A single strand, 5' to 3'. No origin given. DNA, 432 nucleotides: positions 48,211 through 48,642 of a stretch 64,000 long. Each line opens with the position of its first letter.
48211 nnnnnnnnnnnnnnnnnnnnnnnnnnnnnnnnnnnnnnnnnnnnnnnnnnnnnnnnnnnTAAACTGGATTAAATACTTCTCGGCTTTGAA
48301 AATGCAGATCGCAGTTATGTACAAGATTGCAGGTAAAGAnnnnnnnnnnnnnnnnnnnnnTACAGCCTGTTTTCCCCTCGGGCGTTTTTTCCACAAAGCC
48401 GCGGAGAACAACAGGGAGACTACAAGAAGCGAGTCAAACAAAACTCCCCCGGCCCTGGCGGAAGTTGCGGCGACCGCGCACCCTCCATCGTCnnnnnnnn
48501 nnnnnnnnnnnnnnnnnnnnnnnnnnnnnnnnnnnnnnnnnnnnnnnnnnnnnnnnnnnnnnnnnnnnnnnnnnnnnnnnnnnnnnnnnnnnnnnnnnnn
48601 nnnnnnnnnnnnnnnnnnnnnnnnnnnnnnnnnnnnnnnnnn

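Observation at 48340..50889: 849-aa membrane protein built from an internal tandem duplication of a ~350-aa Cys-containing periplasmic domain of unknown family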

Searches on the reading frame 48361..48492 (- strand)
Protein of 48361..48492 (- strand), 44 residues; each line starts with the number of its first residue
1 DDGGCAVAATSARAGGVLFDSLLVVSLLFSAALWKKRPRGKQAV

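Call 25: find_homologous_proteins(query=A2, max_evalue=10)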
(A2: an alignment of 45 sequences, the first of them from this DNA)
Query A2 (45 sequences) (44 aa, profile of the alignment): 5 proteins with E <= 10 among 4730 candidates.
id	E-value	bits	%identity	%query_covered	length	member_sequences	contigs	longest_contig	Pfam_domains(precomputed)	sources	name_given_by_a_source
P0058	6.2e-17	79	46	84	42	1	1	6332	-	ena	-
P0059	1.4e-14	71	38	84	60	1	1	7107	-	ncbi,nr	ncbi:MAG: hypothetical protein OXI02_01575, partial [Candidatus Dadabacteria bacterium]|nr:hypotheti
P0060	2.0e-14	71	35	77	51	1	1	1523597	-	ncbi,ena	-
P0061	5.0e-12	63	40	80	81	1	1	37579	-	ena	-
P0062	1.5e-9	55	44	89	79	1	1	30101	-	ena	-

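Call 42: search_protein_representatives(alignment_id=A2)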
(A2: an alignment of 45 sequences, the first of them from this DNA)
Query: 45 sequences, 42 profile positions. Proteins with E-value up to 0.001 (for the whole library): 146; up to 1e-10: 49; up to 1e-30: 4. The best 146 are listed.
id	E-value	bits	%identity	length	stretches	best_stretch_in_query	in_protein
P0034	4.7e-38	144.5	-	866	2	1-42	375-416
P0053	1.1e-34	133.8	-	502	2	2-41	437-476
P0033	4.1e-32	125.5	-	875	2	1-41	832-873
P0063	1.2e-31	124.0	-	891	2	1-42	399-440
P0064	1.4e-28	114.2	-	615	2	3-41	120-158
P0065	2.4e-19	84.7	-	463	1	1-42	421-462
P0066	9.0e-18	79.6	-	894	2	2-42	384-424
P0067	2.1e-17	78.5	-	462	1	1-42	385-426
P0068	1.3e-15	72.7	-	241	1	1-38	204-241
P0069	1.6e-15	72.5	-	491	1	1-37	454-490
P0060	6.2e-15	70.5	-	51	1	1-37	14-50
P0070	1.3e-14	69.5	-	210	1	1-42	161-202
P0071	2.1e-14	68.9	-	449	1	1-37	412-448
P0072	2.2e-14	68.8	-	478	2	1-37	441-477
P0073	3.2e-14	68.3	-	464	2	1-37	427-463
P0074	4.0e-14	67.9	-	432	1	1-37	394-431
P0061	1.6e-12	62.8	-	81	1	2-37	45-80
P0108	1.5e-10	56.5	-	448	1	1-38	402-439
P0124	5.1e-09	51.6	-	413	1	1-41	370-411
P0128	1.2e-08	50.5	-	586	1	2-39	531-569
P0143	2.5e-07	46.2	-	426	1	2-36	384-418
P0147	4.2e-07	45.5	-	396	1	3-41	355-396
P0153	8.0e-07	44.6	-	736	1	2-42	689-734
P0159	1.2e-06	44.1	-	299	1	1-40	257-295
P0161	2.5e-06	43.0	-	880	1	2-29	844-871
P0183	3.3e-05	39.4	-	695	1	2-37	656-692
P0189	1.1e-04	37.7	-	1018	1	1-39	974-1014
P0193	3.9e-04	36.0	-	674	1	2-39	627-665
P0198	6.4e-04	35.3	-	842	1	2-40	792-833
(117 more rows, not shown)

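Call 46: search_protein_families(library=pfam, proteins=[P0128, P0143, P0147, P0153, P0159, P0161, P0183, P0189, P0193, P0198], max_evalue=0.001)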
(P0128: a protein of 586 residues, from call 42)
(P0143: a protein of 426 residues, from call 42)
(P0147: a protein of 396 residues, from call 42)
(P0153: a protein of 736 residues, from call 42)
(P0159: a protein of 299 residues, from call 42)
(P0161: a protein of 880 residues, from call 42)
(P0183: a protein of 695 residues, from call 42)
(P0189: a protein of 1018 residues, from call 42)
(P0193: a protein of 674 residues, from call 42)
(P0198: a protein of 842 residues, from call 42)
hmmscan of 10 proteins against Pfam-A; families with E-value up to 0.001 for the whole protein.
P0128 (586 aa): 1 family
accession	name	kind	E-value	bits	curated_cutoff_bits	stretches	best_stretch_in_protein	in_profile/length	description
PF13753.12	SWM_repeat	-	1.9e-14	54.1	27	1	377-457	6-83/86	Putative flagellar system-associated repeat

P0143 (426 aa): 0 families

P0147 (396 aa): 6 families
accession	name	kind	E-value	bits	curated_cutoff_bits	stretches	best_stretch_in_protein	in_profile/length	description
PF00560.39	LRR_1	-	6.2e-23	76.4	20.6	0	259-281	1-23/23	Leucine Rich Repeat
PF12799.13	LRR_4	-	2.9e-19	69.1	27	2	258-289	1-30/44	Leucine Rich repeats (2 copies)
PF23598.1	LRR_14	-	4.6e-19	68.8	40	2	105-207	60-160/353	Leucine-rich repeat region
PF13855.12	LRR_8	-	1.8e-16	60.1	27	2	116-174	2-61/61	Leucine rich repeat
PF18805.7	LRR_10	-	0.00073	19.7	30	0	50-98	9-67/67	Leucine-rich repeat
PF24141.1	LRR_ComC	-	0.00082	19.6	27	0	109-204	185-274/288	EGF-like domain-containing protein ComC LRR domain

P0153 (736 aa): 2 families
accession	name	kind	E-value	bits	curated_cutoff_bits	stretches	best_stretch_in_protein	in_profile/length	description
PF03160.20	Calx-beta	-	7.1e-17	62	27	1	465-576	4-118/119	Calx-beta domain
PF02095.21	Extensin_1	-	0.00023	21.5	105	1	584-675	3-94/171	Extensin-like protein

P0159 (299 aa): 1 family
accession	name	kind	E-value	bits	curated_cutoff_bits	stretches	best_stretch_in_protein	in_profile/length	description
PF06468.19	Spond_N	-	3.5e-35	122.3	24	1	33-222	1-182/194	Spondin_N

P0161 (880 aa): 6 families
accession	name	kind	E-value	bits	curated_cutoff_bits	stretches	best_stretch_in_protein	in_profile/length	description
PF00560.39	LRR_1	-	1.3e-46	146.9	20.6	0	179-201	1-23/23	Leucine Rich Repeat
PF13855.12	LRR_8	-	2.5e-34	117.3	27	7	226-286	1-61/61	Leucine rich repeat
PF12799.13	LRR_4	-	5.5e-29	100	27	2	178-214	1-36/44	Leucine Rich repeats (2 copies)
PF23598.1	LRR_14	-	5.2e-23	81.8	40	2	135-259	27-148/353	Leucine-rich repeat region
PF24141.1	LRR_ComC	-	9.2e-06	26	27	0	200-291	189-273/288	EGF-like domain-containing protein ComC LRR domain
PF24758.1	LRR_At5g56370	-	0.0006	20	27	0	272-335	12-74/227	FBD-associated F-box protein At5g56370, LRR repeats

P0183 (695 aa): 2 families
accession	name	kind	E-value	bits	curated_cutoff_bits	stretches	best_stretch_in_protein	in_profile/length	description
PF03160.20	Calx-beta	-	1.8e-45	154.2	27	3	174-250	26-100/119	Calx-beta domain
PF22352.2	K319L-like_PKD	-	3.3e-14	53.1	27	1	403-488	1-84/84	K319L-like, PKD domain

P0189 (1018 aa): 7 families
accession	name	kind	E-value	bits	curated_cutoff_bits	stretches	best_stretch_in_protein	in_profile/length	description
PF00560.39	LRR_1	-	4.8e-61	189.9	20.6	0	157-179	1-23/23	Leucine Rich Repeat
PF13855.12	LRR_8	-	5e-51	170.8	27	9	303-362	2-61/61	Leucine rich repeat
PF12799.13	LRR_4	-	9.4e-48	159.6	27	5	351-387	2-37/44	Leucine Rich repeats (2 copies)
PF23598.1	LRR_14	-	4.4e-28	98.5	40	3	301-414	45-159/353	Leucine-rich repeat region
PF23211.1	LRR_LRWD1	-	2.1e-12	47.6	28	0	366-444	34-105/190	Leucine-rich repeat and WD repeat-containing protein 1, LRR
PF24141.1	LRR_ComC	-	3e-09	37.4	27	0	173-221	228-273/288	EGF-like domain-containing protein ComC LRR domain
PF20209.3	DUF6570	-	2.9e-05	24.9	24.3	0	161-191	7-37/133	Domain of unknown function (DUF6570)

P0193 (674 aa): 1 family
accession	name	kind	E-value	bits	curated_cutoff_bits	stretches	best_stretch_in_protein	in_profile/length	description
PF03160.20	Calx-beta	-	1.7e-10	41.3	27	1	511-621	6-119/119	Calx-beta domain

P0198 (842 aa): 10 families
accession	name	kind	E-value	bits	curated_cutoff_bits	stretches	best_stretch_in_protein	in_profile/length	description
PF00560.39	LRR_1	-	8.8e-40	126.6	20.6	0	386-408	1-23/23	Leucine Rich Repeat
PF13855.12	LRR_8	-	2e-34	117.6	27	4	171-230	2-61/61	Leucine rich repeat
PF12799.13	LRR_4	-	3.6e-34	116.5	27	6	194-238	1-43/44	Leucine Rich repeats (2 copies)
PF23598.1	LRR_14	-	7.3e-28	97.8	40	3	116-274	15-176/353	Leucine-rich repeat region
PF00041.27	fn3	-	3.2e-19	69.4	25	2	695-767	15-81/84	Fibronectin type III domain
PF24141.1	LRR_ComC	-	7.7e-09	36.1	27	0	216-307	189-274/288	EGF-like domain-containing protein ComC LRR domain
PF16656.11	Pur_ac_phosph_N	-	3.4e-08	34.4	30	0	590-651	14-83/93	Purple acid Phosphatase, N-terminal domain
PF10179.15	NDNF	-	5.7e-07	30.1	27.3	0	608-657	68-117/127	Neuron-derived neurotrophic factor, first Fn(III) domain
PF23211.1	LRR_LRWD1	-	0.00055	20.1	28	0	358-421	16-98/190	Leucine-rich repeat and WD repeat-containing protein 1, LRR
PF25013.1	LRR_Zer-1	-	0.00086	19.9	27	0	237-299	4-64/137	Zer-1-like, Leucine-rich repeats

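Call 48: find_encoding_contigs(protein=P0061, flank=10000, max_places=2)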
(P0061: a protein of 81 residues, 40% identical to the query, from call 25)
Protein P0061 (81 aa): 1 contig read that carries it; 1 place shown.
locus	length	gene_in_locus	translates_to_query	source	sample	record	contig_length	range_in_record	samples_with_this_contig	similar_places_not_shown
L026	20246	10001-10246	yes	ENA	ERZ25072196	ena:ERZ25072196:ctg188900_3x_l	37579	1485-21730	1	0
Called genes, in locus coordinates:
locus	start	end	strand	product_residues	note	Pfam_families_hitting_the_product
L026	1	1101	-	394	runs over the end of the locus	PF00155:Aminotran_1_2, PF01053:Cys_Met_Meta_PP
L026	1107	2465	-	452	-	PF00202:Aminotran_3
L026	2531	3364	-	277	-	PF04055:Radical_SAM, PF06968:BATS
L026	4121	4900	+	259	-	-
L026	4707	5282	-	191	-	-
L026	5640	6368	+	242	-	-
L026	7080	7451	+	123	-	-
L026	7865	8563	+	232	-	-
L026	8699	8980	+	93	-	-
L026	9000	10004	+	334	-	-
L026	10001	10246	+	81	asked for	-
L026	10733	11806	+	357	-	-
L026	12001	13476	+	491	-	PF00171:Aldedh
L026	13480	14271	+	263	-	PF00378:ECH_1, PF16113:ECH_2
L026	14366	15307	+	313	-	PF13793:Pribosyltran_N, PF00156:Pribosyltran, PF14572:Pribosyl_synth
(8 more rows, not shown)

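Call 49: find_encoding_contigs(protein=P0062, flank=10000, max_places=2)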
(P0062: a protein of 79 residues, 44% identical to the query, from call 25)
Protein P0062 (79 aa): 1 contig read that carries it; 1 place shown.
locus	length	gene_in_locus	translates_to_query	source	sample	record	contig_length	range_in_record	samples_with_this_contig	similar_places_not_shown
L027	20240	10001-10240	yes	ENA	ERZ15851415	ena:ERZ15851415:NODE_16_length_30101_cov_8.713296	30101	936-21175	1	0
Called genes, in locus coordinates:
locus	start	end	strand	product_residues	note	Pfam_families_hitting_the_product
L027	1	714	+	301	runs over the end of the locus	PF03193:RsgA_GTPase (faint), PF00009:GTP_EFTU (weak), PF00350:Dynamin_N (faint), PF01926:MMR_HSR1, PF02421:FeoB_N, PF04548:AIG1, PF10662:PduV-EutP, PF07650:KH_2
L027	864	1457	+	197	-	PF14338:Mrr_N (weak)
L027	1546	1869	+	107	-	PF01850:PIN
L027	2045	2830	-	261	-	PF00378:ECH_1, PF16113:ECH_2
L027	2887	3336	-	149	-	PF03693:ParD_antitoxin (weak), PF01909:NTP_transf_2, PF18765:Polbeta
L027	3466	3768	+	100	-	PF04326:SLFN_AlbA_2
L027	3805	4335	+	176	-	PF01451:LMWPc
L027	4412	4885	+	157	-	PF05014:Nuc_deoxyrib_tr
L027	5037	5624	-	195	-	PF00929:RNase_T, PF21762:DEDDh_C (faint)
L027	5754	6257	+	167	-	PF09723:Zn_ribbon_8 (faint)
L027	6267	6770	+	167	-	PF09723:Zn_ribbon_8 (faint)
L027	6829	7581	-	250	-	PF01502:PRA-CH, PF01503:PRA-PH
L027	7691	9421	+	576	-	PF16655:PhoD_N, PF16656:Pur_ac_phosph_N (weak), PF09423:PhoD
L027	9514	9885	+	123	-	-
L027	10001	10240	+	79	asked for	-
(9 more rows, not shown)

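Call 50: find_encoding_contigs(protein=P0074, flank=10000, max_places=2)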
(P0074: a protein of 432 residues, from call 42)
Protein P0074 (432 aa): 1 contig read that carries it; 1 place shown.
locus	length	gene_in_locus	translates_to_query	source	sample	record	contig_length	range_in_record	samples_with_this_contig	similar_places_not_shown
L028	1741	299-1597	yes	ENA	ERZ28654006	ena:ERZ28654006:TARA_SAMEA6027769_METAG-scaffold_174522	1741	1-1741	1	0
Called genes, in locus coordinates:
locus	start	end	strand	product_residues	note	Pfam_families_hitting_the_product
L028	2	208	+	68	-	?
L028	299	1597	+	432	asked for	-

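Call 53: search_protein_families(library=ncbifam, proteins=[P0189, P0161, P0183, P0153, P0159, P0147, P0074, P0124, P0073, P0108], max_evalue=1)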
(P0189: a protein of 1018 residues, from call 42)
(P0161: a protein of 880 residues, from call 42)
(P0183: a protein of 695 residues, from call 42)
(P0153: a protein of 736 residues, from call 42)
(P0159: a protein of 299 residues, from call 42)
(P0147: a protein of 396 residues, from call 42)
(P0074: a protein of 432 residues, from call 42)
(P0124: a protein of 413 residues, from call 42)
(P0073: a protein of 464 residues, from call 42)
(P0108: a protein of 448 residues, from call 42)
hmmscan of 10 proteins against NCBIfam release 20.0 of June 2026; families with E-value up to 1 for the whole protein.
P0189 (1018 aa): 8 families
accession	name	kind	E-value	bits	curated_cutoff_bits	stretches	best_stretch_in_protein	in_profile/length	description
NF041381.1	XopAC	subfamily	1.7e-42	145.7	450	6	171-294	80-201/451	XopAC/AvrAC family type III secretion system effector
NF041400.1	XopAE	equivalog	8.8e-40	137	600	5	172-338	35-197/478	type III secretion system effector XopAE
NF047464.1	FibnectbindLIC11051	equivalog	1.8e-27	96.1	1000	2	251-429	487-657/685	LIC_11051 family fibronectin-binding protein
NF041351.1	XopL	equivalog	1.1e-19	70.6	500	5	100-284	66-255/497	type III secretion system leucine-rich repeat domain-containing effector XopL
NF033188.1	internalin_H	exception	5.5e-07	28.6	1050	2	325-429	141-237/548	InlH/InlC2 family class 1 internalin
NF011897.0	PRK15370.1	equivalog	0.00055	17.9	1113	2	309-422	206-310/755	SPI-1 type III secretion system effector E3 ubiquitin transferase SlrP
NF033186.1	internalin_K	exception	0.12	10.7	1100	1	367-432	109-174/604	class 1 internalin InlK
NF033909.1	opacity_OapA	exception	0.75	9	400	0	629-644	390-405/422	opacity-associated protein OapA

P0161 (880 aa): 6 families
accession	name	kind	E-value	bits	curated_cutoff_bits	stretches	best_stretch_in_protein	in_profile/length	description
NF041381.1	XopAC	subfamily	1e-30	106.8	450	5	228-372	68-209/451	XopAC/AvrAC family type III secretion system effector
NF041400.1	XopAE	equivalog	2.7e-26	92.6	600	2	242-436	11-197/478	type III secretion system effector XopAE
NF047464.1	FibnectbindLIC11051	equivalog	6.2e-20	71.2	1000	3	194-357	503-661/685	LIC_11051 family fibronectin-binding protein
NF041351.1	XopL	equivalog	2.6e-15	56.1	500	3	249-354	152-255/497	type III secretion system leucine-rich repeat domain-containing effector XopL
NF053819.1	EF0750_LPXTG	subfamily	0.039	14.5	47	1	797-877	36-103/105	EF2685/EF0750 family sortase-dependent surface protein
NF033186.1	internalin_K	exception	0.048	12.1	1100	1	232-331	98-196/604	class 1 internalin InlK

P0183 (695 aa): 7 families
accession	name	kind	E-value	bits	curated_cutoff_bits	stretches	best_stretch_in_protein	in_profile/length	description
TIGR00845.1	caca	equivalog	1.3e-25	89.4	679.85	3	182-252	424-491/921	sodium/calcium exchanger 1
NF038112.1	myxo_dep_M36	subfamily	1.5e-11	42.3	1500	1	50-511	1202-1583/1604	myxosortase-dependent M36 family metallopeptidase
NF038115.1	SVAGG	subfamily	4.1e-10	39.3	150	2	168-253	278-363/407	SVAGG family GlyGly-CTERM protein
NF038111.1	rhom_dep_M36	equivalog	6.4e-06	23.9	1700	1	397-493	1187-1280/1315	rhombosortase-dependent M36 family metallopeptidase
NF008096.1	PRK10838.1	equivalog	0.12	12.1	186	1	15-93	20-97/189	bifunctional murein DD-endopeptidase/murein LD-carboxypeptidase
NF011835.0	PRK15307.1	equivalog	0.22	11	259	1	83-174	14-103/201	major fimbrial protein StkA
NF011829.0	PRK15301.1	equivalog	0.3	10.4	226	0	143-178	125-160/189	hypothetical protein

P0153 (736 aa): 2 families
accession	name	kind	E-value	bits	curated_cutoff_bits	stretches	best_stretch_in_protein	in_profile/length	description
TIGR00845.1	caca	equivalog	2.1e-12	45.7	679.85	1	474-580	402-502/921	sodium/calcium exchanger 1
NF038115.1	SVAGG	subfamily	0.0019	17.3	150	1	470-562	267-362/407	SVAGG family GlyGly-CTERM protein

P0159 (299 aa): 1 family
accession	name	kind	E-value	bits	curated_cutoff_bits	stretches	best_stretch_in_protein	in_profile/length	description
NF038123.1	NF038123_dom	domain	7.6e-28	98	40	1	64-224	16-178/206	spondin domain-containing protein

P0147 (396 aa): 6 families
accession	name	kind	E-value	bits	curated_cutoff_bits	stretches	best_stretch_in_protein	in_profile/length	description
NF041381.1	XopAC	subfamily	1.4e-24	86.6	450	3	131-244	81-193/451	XopAC/AvrAC family type III secretion system effector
NF041400.1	XopAE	equivalog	1.9e-21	76.5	600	1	106-219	57-170/478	type III secretion system effector XopAE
NF047464.1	FibnectbindLIC11051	equivalog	1.6e-17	63.3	1000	2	167-289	539-657/685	LIC_11051 family fibronectin-binding protein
NF041351.1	XopL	equivalog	2.7e-09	36.3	500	1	93-267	76-256/497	type III secretion system leucine-rich repeat domain-containing effector XopL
NF033188.1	internalin_H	exception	2.5e-07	29.7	1050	2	86-247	114-265/548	InlH/InlC2 family class 1 internalin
NF011897.0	PRK15370.1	equivalog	4.5e-06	24.8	1113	1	114-304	180-347/755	SPI-1 type III secretion system effector E3 ubiquitin transferase SlrP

P0074 (432 aa): 0 families

P0124 (413 aa): 3 families
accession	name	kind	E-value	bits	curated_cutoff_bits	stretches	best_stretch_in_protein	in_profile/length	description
NF052443.1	SensHisKinMctS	equivalog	3.9e-05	22.2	700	2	91-138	96-141/457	two-component system sensor histidine kinase MctS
NF038040.1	phero_PhrK_fam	equivalog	0.0023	18.1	35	1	1-19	1-18/40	PhrK family phosphatase-inhibitory pheromone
TIGR04429.1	Phr_nterm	subfamily_domain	0.017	15.6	25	1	1-20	1-22/28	Phr family secreted Rap phosphatase inhibitor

P0073 (464 aa): 2 families
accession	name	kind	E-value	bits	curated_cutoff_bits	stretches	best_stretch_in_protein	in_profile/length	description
NF041894.1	MXAN_6652_fam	equivalog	0.18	11.3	200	1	414-447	162-195/203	MXAN_6652 family MXYO-CTERM-anchored protein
NF005983.0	PRK08085.1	equivalog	0.22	11.1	408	1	27-88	43-107/254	gluconate 5-dehydrogenase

P0108 (448 aa): 1 family
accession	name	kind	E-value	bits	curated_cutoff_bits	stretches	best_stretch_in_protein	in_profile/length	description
NF052443.1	SensHisKinMctS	equivalog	0.15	10.4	700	1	289-350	96-155/457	two-component system sensor histidine kinase MctS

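Call 70: list_cluster_members(proteins=[P0189, P0161, P0183, P0153, P0159, P0147, P0124, P0073, P0108, P0066])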
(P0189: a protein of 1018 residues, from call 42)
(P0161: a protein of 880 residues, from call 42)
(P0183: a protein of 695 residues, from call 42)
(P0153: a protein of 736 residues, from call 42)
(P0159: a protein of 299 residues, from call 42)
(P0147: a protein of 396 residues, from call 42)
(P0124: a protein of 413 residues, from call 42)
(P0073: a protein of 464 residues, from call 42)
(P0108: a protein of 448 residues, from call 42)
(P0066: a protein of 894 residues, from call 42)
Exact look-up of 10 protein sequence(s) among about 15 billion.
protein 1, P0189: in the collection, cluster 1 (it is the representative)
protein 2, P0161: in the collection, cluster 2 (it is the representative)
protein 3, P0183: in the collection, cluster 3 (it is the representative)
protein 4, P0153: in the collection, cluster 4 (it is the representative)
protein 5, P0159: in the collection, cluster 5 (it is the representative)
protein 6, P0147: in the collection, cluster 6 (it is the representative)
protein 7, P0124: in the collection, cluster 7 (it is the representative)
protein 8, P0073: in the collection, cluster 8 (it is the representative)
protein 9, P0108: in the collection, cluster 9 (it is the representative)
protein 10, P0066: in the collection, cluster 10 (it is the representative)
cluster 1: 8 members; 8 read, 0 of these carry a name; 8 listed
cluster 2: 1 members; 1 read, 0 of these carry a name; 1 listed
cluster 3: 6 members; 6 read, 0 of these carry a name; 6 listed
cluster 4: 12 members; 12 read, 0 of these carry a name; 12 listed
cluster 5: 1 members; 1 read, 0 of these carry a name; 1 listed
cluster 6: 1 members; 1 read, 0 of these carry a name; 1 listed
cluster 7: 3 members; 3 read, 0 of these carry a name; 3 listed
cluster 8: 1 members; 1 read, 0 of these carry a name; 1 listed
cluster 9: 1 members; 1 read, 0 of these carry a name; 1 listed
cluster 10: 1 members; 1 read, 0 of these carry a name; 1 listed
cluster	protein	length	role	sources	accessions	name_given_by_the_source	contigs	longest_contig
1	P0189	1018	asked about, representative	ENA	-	-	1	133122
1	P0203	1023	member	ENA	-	-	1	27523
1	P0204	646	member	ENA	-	-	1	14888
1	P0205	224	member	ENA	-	-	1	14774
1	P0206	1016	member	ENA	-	-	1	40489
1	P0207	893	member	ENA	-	-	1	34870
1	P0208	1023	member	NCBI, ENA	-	-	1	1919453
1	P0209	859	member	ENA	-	-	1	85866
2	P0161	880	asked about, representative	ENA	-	-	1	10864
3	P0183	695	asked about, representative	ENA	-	-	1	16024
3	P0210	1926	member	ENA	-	-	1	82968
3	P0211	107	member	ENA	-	-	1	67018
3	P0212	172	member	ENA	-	-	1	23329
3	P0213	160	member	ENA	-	-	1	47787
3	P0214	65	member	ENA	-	-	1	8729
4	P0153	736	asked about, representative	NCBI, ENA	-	-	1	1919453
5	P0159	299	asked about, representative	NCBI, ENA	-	-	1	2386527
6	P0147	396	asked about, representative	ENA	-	-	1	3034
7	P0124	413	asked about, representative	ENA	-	-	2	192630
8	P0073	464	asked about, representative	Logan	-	-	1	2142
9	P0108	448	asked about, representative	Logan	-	-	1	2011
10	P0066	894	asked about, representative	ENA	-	-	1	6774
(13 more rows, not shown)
